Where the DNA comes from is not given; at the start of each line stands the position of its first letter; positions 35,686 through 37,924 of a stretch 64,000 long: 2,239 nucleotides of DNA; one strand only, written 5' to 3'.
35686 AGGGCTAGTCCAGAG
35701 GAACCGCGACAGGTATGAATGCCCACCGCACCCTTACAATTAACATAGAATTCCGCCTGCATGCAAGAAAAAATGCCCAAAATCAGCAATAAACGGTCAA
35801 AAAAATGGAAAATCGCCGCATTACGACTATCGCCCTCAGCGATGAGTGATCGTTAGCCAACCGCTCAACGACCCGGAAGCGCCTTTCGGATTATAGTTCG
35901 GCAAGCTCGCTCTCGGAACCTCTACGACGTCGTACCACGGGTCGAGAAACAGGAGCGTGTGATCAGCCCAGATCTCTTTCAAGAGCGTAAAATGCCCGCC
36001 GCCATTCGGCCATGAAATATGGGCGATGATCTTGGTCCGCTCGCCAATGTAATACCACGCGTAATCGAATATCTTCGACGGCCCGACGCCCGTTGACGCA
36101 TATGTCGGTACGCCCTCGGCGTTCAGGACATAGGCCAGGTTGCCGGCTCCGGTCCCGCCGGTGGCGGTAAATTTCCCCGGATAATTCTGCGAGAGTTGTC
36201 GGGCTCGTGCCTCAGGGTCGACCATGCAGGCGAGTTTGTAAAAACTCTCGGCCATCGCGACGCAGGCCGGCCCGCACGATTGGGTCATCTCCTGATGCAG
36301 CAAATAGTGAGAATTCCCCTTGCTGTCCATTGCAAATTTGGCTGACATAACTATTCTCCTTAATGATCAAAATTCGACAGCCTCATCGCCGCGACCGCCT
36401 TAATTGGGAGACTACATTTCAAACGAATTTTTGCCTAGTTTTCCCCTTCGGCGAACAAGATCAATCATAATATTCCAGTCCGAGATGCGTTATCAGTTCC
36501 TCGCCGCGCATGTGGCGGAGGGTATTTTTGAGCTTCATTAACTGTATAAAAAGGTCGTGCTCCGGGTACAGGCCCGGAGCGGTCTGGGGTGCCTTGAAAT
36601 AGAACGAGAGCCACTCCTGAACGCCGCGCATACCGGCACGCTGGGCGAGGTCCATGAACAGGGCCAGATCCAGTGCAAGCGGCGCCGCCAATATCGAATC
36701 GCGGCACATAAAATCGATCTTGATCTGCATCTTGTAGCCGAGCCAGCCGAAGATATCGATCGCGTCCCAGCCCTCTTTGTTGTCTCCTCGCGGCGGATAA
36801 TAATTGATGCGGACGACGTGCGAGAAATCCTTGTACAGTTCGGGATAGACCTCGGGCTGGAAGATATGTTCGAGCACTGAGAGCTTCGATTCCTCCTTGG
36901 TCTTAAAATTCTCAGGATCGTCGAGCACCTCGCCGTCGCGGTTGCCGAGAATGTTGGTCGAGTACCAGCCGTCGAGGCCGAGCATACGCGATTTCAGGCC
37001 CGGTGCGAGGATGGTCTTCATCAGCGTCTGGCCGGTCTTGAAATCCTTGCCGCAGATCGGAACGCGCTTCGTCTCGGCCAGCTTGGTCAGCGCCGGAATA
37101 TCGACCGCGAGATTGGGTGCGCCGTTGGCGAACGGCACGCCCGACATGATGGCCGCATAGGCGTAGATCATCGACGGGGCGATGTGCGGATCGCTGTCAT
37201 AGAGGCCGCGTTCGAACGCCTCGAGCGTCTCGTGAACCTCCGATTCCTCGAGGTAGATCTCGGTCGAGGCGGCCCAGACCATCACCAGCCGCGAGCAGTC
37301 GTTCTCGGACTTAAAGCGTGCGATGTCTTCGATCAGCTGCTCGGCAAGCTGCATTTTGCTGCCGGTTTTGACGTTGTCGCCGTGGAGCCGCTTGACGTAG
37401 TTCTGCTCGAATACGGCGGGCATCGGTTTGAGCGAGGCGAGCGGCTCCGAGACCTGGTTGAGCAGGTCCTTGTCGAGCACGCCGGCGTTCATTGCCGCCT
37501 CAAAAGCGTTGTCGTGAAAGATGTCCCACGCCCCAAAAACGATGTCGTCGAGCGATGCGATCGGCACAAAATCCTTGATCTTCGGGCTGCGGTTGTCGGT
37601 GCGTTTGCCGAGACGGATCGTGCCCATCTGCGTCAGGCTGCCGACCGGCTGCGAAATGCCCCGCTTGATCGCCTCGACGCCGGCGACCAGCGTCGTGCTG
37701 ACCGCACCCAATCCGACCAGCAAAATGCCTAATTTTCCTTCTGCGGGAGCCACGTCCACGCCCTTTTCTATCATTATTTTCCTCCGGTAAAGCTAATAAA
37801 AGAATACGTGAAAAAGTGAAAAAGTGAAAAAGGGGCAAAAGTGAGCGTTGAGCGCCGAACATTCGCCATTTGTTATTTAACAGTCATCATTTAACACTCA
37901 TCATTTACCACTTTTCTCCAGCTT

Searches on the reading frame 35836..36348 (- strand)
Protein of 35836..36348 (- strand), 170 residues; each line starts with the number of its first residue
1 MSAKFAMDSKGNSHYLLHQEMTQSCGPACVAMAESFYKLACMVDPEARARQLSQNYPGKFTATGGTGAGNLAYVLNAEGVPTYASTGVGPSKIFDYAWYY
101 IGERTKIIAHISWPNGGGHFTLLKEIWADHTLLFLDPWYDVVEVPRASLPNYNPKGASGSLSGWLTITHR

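Call 57: search_protein_families(library=pfam, proteins=[window:35836-36348:-])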
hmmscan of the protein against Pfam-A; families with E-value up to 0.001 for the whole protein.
window:35836-36348:- (170 aa): 1 family
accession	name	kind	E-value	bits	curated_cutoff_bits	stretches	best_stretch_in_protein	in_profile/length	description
PF03412.21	Peptidase_C39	-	8.5e-05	22.8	22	0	105-140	76-108/133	Peptidase C39 family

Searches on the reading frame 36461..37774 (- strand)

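Call 57: search_protein_families(library=pfam, proteins=[window:36461-37774:-])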
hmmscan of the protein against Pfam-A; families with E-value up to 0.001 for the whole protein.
window:36461-37774:- (437 aa): 2 families
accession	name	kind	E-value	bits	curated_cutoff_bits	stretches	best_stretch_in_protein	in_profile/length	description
PF07994.18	NAD_binding_5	-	1e-103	347.6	25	1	15-420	1-321/321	Myo-inositol-1-phosphate synthase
PF01658.22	Inos-1-P_synth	-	4.7e-33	114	27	1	248-360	1-107/107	Myo-inositol-1-phosphate synthase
